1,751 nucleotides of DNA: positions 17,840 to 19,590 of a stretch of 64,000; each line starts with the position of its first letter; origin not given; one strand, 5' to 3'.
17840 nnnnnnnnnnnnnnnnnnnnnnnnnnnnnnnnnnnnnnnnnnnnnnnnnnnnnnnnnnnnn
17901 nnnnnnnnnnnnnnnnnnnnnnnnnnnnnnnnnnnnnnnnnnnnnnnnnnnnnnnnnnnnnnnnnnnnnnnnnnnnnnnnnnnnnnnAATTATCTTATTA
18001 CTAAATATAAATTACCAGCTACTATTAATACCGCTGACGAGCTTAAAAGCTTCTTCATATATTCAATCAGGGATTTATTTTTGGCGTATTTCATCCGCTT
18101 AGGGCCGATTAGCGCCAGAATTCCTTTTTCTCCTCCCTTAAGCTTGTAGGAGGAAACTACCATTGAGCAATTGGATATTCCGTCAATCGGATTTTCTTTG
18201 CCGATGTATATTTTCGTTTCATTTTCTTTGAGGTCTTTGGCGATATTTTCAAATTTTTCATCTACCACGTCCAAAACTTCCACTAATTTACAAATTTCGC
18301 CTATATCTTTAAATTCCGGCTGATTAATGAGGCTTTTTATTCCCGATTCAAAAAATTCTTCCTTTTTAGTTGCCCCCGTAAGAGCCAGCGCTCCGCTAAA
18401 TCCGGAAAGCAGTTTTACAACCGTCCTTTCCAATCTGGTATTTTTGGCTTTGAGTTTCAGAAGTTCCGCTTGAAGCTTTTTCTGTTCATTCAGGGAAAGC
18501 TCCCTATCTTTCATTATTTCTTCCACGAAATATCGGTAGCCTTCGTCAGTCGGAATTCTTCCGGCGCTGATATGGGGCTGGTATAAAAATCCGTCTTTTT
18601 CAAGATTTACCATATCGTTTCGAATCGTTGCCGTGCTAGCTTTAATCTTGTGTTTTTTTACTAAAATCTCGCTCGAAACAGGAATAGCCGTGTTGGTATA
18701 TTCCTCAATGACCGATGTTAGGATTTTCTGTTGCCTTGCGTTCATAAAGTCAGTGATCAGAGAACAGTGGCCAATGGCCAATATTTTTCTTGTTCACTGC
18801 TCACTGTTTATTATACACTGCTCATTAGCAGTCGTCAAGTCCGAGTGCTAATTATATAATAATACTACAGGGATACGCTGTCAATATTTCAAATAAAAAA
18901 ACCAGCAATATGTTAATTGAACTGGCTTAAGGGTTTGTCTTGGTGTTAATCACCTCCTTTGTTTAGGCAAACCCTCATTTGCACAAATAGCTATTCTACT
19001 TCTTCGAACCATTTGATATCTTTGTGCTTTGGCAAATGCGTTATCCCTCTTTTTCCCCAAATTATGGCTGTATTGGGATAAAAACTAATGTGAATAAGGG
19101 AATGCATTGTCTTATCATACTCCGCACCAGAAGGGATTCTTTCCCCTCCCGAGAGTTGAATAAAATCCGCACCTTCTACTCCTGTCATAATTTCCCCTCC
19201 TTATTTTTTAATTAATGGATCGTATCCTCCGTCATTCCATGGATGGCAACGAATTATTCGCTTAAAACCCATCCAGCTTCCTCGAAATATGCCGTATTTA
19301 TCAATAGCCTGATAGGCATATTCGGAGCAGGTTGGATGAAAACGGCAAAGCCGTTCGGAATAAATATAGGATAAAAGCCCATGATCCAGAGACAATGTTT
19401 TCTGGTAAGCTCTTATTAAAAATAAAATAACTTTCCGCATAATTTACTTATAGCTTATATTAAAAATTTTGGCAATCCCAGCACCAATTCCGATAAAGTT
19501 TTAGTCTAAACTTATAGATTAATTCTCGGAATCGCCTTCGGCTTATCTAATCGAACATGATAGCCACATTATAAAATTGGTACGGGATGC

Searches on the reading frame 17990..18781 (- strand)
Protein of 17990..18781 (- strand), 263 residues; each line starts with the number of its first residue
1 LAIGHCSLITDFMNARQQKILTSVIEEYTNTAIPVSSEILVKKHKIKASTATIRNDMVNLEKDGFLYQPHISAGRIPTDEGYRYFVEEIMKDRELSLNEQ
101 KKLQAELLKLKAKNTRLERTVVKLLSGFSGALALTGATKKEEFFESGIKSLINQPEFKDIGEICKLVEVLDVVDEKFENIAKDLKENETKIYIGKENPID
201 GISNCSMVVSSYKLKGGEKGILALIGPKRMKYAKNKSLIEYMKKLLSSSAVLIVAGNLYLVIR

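Call 84: search_protein_families(library=pfam, max_evalue=0.001, proteins=[window:17990-18781:-])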
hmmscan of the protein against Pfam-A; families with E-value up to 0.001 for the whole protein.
window:17990-18781:- (263 aa): 1 family
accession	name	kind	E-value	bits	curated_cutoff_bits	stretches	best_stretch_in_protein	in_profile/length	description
PF01628.27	HrcA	-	9.3e-24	85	22.2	1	101-234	92-213/215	HrcA protein C terminal domain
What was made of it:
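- On HrcA/CIRCE operator: 17990-18781 matches Pfam HrcA with E=9e-24 (call 84).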

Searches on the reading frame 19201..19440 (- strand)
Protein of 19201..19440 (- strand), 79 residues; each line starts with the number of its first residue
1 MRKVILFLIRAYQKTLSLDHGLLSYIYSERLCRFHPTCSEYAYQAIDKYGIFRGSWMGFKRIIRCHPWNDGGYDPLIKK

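Call 84: search_protein_families(library=pfam, max_evalue=0.001, proteins=[window:19201-19440:-])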
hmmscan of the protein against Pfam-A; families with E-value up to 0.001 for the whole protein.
window:19201-19440:- (79 aa): 1 family
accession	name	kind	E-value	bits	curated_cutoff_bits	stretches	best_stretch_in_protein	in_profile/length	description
PF01809.23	YidD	-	2e-28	98.4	27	1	3-75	2-66/67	Putative membrane protein insertion efficiency factor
